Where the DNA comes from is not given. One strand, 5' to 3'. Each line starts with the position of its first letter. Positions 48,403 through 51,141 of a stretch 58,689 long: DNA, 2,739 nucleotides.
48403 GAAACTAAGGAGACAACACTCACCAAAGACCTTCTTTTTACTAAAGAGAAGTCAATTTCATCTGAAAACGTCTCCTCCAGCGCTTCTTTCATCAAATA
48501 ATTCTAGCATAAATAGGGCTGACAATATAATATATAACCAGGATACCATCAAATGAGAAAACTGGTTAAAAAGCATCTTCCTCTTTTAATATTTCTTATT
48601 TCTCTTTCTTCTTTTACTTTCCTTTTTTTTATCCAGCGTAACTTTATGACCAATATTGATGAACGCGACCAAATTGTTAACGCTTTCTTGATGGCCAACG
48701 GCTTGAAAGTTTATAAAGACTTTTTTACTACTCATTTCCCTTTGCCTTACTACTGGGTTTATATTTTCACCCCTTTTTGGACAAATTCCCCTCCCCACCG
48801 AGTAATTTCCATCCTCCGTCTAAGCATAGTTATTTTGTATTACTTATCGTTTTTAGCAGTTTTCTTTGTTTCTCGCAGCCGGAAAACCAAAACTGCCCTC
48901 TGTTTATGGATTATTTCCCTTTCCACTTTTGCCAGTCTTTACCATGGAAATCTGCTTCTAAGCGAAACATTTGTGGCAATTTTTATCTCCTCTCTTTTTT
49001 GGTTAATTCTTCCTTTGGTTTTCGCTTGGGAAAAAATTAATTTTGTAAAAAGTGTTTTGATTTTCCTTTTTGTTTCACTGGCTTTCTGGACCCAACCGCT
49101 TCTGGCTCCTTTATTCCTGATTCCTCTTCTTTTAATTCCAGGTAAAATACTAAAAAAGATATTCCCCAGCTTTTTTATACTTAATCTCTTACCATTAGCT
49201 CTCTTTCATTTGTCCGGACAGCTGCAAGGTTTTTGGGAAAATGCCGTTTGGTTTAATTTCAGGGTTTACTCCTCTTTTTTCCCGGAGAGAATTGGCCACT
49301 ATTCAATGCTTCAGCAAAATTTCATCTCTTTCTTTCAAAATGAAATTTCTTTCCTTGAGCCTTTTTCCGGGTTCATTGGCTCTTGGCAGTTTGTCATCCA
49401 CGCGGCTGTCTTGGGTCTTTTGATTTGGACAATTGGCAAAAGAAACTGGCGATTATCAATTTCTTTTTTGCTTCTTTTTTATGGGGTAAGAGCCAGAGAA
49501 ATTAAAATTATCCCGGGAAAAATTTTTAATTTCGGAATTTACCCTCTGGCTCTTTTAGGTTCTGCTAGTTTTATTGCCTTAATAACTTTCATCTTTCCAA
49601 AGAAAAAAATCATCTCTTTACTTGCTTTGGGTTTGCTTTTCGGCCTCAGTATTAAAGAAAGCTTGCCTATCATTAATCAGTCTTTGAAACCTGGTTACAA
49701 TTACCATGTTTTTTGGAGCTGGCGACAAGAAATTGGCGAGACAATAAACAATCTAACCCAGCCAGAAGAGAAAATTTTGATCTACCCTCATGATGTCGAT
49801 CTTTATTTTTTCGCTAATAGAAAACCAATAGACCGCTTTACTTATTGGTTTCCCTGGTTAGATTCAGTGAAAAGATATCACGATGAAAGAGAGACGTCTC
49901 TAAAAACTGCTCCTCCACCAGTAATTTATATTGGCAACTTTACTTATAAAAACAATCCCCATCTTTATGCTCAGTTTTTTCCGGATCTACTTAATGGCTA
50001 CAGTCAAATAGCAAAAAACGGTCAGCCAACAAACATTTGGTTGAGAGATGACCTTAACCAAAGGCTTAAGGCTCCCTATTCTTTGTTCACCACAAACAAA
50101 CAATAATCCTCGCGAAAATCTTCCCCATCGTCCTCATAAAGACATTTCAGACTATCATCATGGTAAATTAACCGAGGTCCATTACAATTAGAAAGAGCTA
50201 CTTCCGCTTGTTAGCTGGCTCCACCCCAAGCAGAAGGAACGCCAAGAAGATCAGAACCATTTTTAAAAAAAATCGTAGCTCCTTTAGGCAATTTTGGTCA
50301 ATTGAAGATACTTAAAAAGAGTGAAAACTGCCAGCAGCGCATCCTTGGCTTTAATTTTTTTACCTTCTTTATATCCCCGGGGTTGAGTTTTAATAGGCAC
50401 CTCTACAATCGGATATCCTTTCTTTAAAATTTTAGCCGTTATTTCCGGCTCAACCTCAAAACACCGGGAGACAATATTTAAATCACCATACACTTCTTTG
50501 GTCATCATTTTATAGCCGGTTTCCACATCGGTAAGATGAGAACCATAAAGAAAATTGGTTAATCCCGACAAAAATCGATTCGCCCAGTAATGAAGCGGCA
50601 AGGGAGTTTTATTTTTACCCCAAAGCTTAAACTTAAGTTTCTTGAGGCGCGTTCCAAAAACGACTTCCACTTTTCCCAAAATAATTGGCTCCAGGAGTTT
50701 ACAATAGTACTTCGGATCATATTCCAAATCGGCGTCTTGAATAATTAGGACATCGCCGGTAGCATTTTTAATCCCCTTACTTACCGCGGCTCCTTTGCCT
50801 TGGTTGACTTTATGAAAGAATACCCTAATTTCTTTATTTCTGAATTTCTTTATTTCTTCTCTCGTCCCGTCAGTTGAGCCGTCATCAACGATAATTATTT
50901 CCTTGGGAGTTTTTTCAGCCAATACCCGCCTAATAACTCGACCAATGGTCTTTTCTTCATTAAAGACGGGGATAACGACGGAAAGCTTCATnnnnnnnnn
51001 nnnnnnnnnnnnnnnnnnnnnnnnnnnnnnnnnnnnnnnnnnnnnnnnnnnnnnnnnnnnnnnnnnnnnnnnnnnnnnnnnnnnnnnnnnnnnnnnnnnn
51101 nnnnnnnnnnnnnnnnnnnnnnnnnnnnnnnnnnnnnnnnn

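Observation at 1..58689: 58-kb one-strand glycosylation super-locus with 24 GT-C-like membrane proteins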

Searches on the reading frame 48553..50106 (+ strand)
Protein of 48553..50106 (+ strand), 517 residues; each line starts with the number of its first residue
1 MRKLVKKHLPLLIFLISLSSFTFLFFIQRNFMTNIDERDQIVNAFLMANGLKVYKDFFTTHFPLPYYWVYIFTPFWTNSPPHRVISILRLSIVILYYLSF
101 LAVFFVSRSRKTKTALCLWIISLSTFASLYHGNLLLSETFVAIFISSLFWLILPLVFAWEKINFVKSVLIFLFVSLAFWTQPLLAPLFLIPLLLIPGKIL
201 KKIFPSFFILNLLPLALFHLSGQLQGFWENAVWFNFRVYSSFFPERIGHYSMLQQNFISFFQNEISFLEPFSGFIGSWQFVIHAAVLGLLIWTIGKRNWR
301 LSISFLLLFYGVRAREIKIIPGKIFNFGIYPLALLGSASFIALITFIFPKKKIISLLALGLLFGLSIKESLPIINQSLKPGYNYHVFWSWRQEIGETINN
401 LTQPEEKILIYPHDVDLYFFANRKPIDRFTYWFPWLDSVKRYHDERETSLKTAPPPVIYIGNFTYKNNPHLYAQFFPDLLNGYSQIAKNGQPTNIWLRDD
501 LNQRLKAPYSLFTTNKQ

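Call 7: search_protein_families(library=pfam, proteins=[window:48553-50106:+], max_evalue=0.01)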
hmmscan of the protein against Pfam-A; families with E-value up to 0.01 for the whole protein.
window:48553-50106:+ (517 aa): 0 families

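Call 13: search_protein_families(library=pfam, proteins=[window:48553-50106:+], max_evalue=10)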
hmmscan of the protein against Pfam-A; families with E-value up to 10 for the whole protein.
window:48553-50106:+ (517 aa): 0 families

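Call 14: search_protein_families(library=ncbifam, proteins=[window:48553-50106:+], max_evalue=1)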
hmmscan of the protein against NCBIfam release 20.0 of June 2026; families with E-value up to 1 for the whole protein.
window:48553-50106:+ (517 aa): 0 families

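Call 16: search_solved_structures(query=window:48553-50106:+, max_evalue=10)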
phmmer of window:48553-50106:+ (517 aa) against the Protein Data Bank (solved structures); distinct sequences matched with E-value up to 10: 0.

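Call 29: find_homologous_proteins(query=window:48553-50106:+, max_evalue=0.001)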
Query window:48553-50106:+ (517 aa): 70 proteins with E <= 0.001 among 8000 candidates.
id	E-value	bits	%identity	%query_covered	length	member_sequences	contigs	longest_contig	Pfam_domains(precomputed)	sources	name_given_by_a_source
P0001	0.0e+0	1158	100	100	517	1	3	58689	-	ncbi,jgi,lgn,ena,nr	ncbi:MAG TPA: hypothetical protein VMW25_00760 [Clostridia bacterium]|nr:hypothetical protein [Clost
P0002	6.3e-180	618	57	100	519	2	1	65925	-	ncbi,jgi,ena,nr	ncbi:MAG TPA: hypothetical protein VMW25_00835 [Clostridia bacterium]|nr:hypothetical protein [Clost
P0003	1.7e-167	577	54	100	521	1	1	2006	-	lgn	-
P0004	4.2e-148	513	49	98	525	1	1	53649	-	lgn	-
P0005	3.6e-147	509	50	94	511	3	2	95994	-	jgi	-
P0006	4.6e-146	506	47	98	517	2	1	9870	-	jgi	jgi:hypothetical protein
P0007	6.2e-143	496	47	97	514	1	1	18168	-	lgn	-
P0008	2.8e-142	493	49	94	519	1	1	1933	-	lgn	-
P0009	3.4e-141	490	48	93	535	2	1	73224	-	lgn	-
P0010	1.0e-140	488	48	98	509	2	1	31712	-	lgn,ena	-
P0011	3.4e-140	486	49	94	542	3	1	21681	-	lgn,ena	-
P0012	3.7e-140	486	48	93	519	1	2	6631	-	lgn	-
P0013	2.7e-138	480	47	97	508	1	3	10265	-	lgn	-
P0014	5.0e-138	479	46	97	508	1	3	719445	-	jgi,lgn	-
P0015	5.8e-137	476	46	98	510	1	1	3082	-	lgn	-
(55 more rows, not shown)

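Call 38: find_encoding_contigs(protein=P0002, flank=10000, max_places=3)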
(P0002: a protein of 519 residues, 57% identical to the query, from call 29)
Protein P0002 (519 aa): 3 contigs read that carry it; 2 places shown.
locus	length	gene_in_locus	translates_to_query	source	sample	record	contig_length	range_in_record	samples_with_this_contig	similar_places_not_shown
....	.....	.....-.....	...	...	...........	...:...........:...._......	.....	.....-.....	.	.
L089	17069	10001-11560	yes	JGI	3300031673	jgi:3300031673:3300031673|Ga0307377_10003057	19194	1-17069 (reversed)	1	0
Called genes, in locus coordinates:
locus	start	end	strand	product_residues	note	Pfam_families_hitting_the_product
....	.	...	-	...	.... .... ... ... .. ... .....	-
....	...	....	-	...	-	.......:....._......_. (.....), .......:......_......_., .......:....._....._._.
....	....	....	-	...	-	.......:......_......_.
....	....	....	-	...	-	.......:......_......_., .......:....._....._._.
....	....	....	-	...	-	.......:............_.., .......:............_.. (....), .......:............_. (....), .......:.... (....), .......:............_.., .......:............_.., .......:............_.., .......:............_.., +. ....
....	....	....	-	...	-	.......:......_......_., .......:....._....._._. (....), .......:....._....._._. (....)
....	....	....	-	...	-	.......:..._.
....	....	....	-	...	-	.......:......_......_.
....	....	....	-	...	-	-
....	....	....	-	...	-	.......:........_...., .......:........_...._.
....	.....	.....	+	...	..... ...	-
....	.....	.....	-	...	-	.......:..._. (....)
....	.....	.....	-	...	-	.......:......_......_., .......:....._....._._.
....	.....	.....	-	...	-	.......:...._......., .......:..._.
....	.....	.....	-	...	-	-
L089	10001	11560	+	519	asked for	-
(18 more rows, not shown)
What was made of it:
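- A related organism's syntenic locus has extra or missing GT-C genes (call 38).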

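Call 41: predict_structure(alignment_id=A3)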
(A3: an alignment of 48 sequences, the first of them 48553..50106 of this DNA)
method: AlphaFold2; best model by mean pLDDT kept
length: 517 residues; sequences in the alignment: 48
mean_pLDDT: 94.0   pTM: 0.92
mean pLDDT of the five models: 94.0, 93.4, 92.3, 92.1, 91.0
residues with pLDDT >= 90: 461; 70-90: 47; 50-70: 6; < 50: 3
segments of 3 or more residues with pLDDT < 50: 515-517
pLDDT, mean of each block of 10 residues (from residue 1): 83 97 93 93 96 95 94 91 93 98 98 98 95 91 98 98 98 98 96 97 95 97 97 90 70 85 92 92 98 97 98 92 93 98 96 97 96 94 93 97 97 97 97 95 98 98 90 95 96 97 95 64
secondary structure, 60 per line:
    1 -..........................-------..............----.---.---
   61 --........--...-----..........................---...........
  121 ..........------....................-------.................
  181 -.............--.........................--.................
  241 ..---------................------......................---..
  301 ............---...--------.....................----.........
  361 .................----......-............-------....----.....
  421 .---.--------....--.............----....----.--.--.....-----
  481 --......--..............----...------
elements in order: H2-27 H35-48 H63-70 H81-106 H110-130 H137-156 H164-180 H182-194 H197-221 H224-242 H252-267 H274-295 H299-312 H327-347 H352-377 H382-387 H389-400 E408-411 H416-421 H434-437 H440-452 E457-460 H471-475 E483-488 E491-498 H499-504 E509-511
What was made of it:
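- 48553..50106 (+): g39, GT-C-fold protein of a family with no Pfam model. AF2 model with pLDDT 94 (call 41).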

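Call 44: fold_search(model_id=the predicted structure, library=pdb)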
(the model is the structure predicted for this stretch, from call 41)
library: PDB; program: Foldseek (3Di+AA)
matches with E <= 10: 129; with E <= 0.001: 7
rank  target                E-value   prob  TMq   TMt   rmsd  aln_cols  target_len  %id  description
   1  5ogl_A                1.2e-04  1.00  0.41  0.32   9.8       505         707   15  Structure of bacterial oligosaccharyltransferase PglB in complex with an acceptor peptide and an lipid-linked oligosac (released 2017-10-25)
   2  6ezn_F                1.2e-04  1.00  0.45  0.38  13.3       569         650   13  Cryo-EM structure of the yeast oligosaccharyltransferase (OST) complex (released 2018-01-17)
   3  5gmy_A                1.2e-04  1.00  0.51  0.34  15.1       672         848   13  Crystal structure of the Archaeoglobus fulgidus oligosaccharyltransferase (O29867_ARCFU) tethered with an acceptor pep (released 2017-02-01)
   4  3rce_A                2.0e-04  1.00  0.47  0.37  12.4       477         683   15  Bacterial oligosaccharyltransferase PglB (released 2011-06-15)
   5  3waj                  2.0e-04  1.00  0.52  0.36  13.6       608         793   12  Crystal structure of the Archaeoglobus fulgidus oligosaccharyltransferase (O29867_ARCFU) complex with Zn and sulfate (released 2013-10-30)
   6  8agc_A                3.2e-04  1.00  0.49  0.39  14.1       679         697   12  Structure of yeast oligosaccharylransferase complex with lipid-linked oligosaccharide and non-acceptor peptide bound (released 2022-12-07)
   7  6gxc_A                3.9e-04  1.00  0.41  0.32   9.8       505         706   15  Bacterial oligosaccharyltransferase PglB in complex with an inhibitory peptide and a reactive lipid-linked oligosaccha (released 2018-11-14)
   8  9i5k_A                1.4e-03  1.00  0.37  0.39  13.1       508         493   15  Structure of the Chaetomium thermophilum Pmt4 homodimer (C2 symmetry) (released 2025-12-24)
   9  6s7t_A                1.5e-03  1.00  0.50  0.39  12.4       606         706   12  Cryo-EM structure of human oligosaccharyltransferase complex OST-B (released 2019-12-18)
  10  7zlh_A                3.1e-03  1.00  0.51  0.43  10.7       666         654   10  Cryo-EM structure of C-mannosyltransferase CeDPY19, in apo state, bound to CMT2-Fab and anti-Fab nanobody (released 2023-01-11)
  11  7zli_A                3.1e-03  1.00  0.38  0.31  14.1       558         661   10  Cryo-EM structure of C-mannosyltransferase CeDPY19, in complex with Dol25-P-Man and bound to CMT2-Fab and anti-Fab nan (released 2023-01-11)
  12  9n9j_I                3.2e-03  1.00  0.45  0.36  15.6       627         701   11  Structure of a GRP94 folding intermediate engaged with a CCDC134- and FKBP11-bound secretory translocon (released 2025-11-19)
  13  5ezm                  3.7e-03  1.00  0.49  0.47  11.8       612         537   10  Crystal Structure of ArnT from Cupriavidus metallidurans in the apo state (released 2016-02-17)
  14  7zlg_A                3.7e-03  1.00  0.37  0.31  14.3       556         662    9  Cryo-EM structure of C-mannosyltransferase CeDPY19, in complex with acceptor peptide and bound to CMT2-Fab and anti-Fa (released 2023-01-11)
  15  6s7o_A                4.7e-03  1.00  0.49  0.40  13.4       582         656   11  Cryo-EM structure of human oligosaccharyltransferase complex OST-A (released 2019-12-18)
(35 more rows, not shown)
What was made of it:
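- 48553..50106 (+): The top 20 Foldseek PDB hits are all GT-C enzymes (PglB, STT3, AglB, Pmt4, DPY19, ArnT, AftD, AftB), with TM-scores of 0.41-0.52 for the best-supported (call 44).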

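Call 72: search_protein_representatives(alignment_id=A3)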
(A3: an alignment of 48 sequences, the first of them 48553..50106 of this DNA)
Query: 48 sequences, 508 profile positions. Proteins with E-value up to 0.001 (for the whole library): 1326; up to 1e-10: 574; up to 1e-30: 43. The best 150 are listed.
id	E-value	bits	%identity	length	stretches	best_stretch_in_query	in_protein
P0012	1.1e-206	703.8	-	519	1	1-507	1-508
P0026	6.1e-198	675.0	-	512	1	7-507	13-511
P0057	9.8e-193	657.8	-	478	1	5-480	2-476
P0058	1.2e-190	651.0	-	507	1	1-505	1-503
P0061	3.1e-186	636.4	-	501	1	9-507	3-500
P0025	4.5e-183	625.9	-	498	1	8-499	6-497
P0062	2.7e-175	600.3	-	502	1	7-495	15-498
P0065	2.8e-171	587.1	-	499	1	1-498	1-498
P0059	3.5e-163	560.3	-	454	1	32-488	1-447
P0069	5.8e-161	553.0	-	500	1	8-498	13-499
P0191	4.5e-135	467.6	-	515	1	8-507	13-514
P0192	8.6e-126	437.0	-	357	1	5-351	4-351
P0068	3.8e-119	415.1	-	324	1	184-507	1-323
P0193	5.9e-112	391.3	-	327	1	187-505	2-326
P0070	5.3e-110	384.9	-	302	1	202-499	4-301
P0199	1.8e-36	142.3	-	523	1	33-487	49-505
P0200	1.4e-35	139.4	-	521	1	22-467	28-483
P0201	1.6e-35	139.2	-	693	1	14-463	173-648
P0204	6.9e-35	137.1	-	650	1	15-465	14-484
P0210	2.5e-32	128.6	-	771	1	28-461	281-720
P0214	1.2e-31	126.3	-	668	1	6-462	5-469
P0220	6.4e-31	124.0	-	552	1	9-502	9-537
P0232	2.4e-29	118.8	-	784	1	35-465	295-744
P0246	1.8e-26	109.3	-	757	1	10-461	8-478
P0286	1.0e-23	100.2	-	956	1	32-466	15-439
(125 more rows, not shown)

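Call 73: search_protein_families(library=pfam, proteins=[P0199, P0200, P0201, P0204, P0210, P0214, P0232, P0246, P0286, P0220], max_evalue=0.001)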
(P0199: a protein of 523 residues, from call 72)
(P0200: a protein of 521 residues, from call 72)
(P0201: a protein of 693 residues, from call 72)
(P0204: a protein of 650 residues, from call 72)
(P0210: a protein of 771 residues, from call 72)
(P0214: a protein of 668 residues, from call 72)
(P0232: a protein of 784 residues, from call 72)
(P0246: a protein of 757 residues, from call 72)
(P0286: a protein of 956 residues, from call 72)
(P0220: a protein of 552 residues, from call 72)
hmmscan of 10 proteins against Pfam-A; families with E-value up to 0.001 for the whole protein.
P0199 (523 aa): 0 families

P0200 (521 aa): 0 families

P0201 (693 aa): 0 families

P0204 (650 aa): 0 families

P0210 (771 aa): 0 families

P0214 (668 aa): 0 families

P0232 (784 aa): 0 families

P0246 (757 aa): 0 families

P0286 (956 aa): 0 families

P0220 (552 aa): 0 families

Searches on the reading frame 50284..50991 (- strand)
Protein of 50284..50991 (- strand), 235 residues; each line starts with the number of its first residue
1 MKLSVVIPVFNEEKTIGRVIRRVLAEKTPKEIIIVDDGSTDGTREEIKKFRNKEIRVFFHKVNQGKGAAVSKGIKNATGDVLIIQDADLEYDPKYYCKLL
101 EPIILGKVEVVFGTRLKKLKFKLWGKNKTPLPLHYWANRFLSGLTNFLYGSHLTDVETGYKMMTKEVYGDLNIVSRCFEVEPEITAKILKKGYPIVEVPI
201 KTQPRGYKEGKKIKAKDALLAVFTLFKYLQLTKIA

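Call 7: search_protein_families(library=pfam, proteins=[window:50284-50991:-], max_evalue=0.01)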
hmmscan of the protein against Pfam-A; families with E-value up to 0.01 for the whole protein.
window:50284-50991:- (235 aa): 3 families
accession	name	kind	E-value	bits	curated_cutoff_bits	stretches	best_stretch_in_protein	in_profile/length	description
PF00535.33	Glycos_transf_2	-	1.1e-37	130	23.3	1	4-168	1-164/168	Glycosyl transferase family 2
PF10111.15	Glyco_tranf_2_2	-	3.9e-09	36.8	27.3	1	4-96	1-99/276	Glycosyltransferase like family 2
PF13641.12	Glyco_tranf_2_3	-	1.8e-08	35.2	27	1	3-100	3-108/230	Glycosyltransferase like family 2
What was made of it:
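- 50284..50991 (-): g40, DPM1/AglJ/PpgS-like GT2 (candidate polyprenyl-phosphate hexose synthase). Glycos_transf_2 at 130 bits (call 7).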

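Call 51: search_protein_families(library=ncbifam, proteins=[window:50284-50991:-], max_evalue=1e-10)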
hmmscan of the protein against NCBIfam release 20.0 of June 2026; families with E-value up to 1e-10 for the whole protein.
window:50284-50991:- (235 aa): 12 families
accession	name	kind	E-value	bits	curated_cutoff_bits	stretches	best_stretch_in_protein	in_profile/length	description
TIGR04182.1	glyco_TIGR04182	equivalog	4.1e-33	115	325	1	3-229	2-218/293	S-layer glycoprotein N-glycosyltransferase AglJ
NF058614.1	PPMAGASynPpgS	equivalog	4.9e-19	68.6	370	1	5-208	4-202/226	polyprenyl-phospho-N-acetylgalactosaminyl synthase PpgS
NF007482.0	PRK10073.1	equivalog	1.5e-17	63.7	423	1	2-101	7-108/334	glycosyltransferase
TIGR03937.1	PgaC_IcaA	equivalog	4.4e-17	62.1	422.3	1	2-94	46-141/407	poly-beta-1,6-N-acetyl-D-glucosamine synthase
NF010496.0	PRK13915.1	equivalog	1.4e-16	60.5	262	1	2-111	32-151/307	glucosyl-3-phosphoglycerate synthase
NF047588.1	GlcsyltransPgfSStrep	equivalog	8.2e-16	58.1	500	1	1-118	1-124/308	glycosyltransferase PgfS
TIGR04283.1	glyco_like_mftF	equivalog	1.6e-15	57.3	182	1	3-118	1-113/221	TIGR04283 family arsenosugar biosynthesis glycosyltransferase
NF041875.1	EPS_EpsD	equivalog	3.8e-15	56.1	370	1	3-114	1-115/325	exopolysaccharide biosynthesis glycosyltransferase EpsD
TIGR03965.1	mycofact_glyco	equivalog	1.4e-14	53.8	280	1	3-112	76-188/467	mycofactocin biosynthesis glycosyltransferase MftF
NF041391.1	DPhHxTase_Halo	equivalog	2.9e-14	52.6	375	1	9-205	3-186/213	dolichyl-phosphate hexose transferase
NF007986.1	PRK10714.1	equivalog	4.2e-13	49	529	1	2-102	7-114/316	undecaprenyl-phosphate 4-deoxy-4-formamido-L-arabinose transferase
NF047683.1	TeichurnBiosyTuaG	equivalog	6.9e-13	48.8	400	1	3-95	8-103/252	teichuronic acid biosynthesis protein TuaG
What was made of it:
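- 50284..50991 (-): AglJ at 115 bits, PpgS at 68.6 bits and Dol-P-hexose transferase at 52.6 bits, nearly full length but below the cut-offs (call 51).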
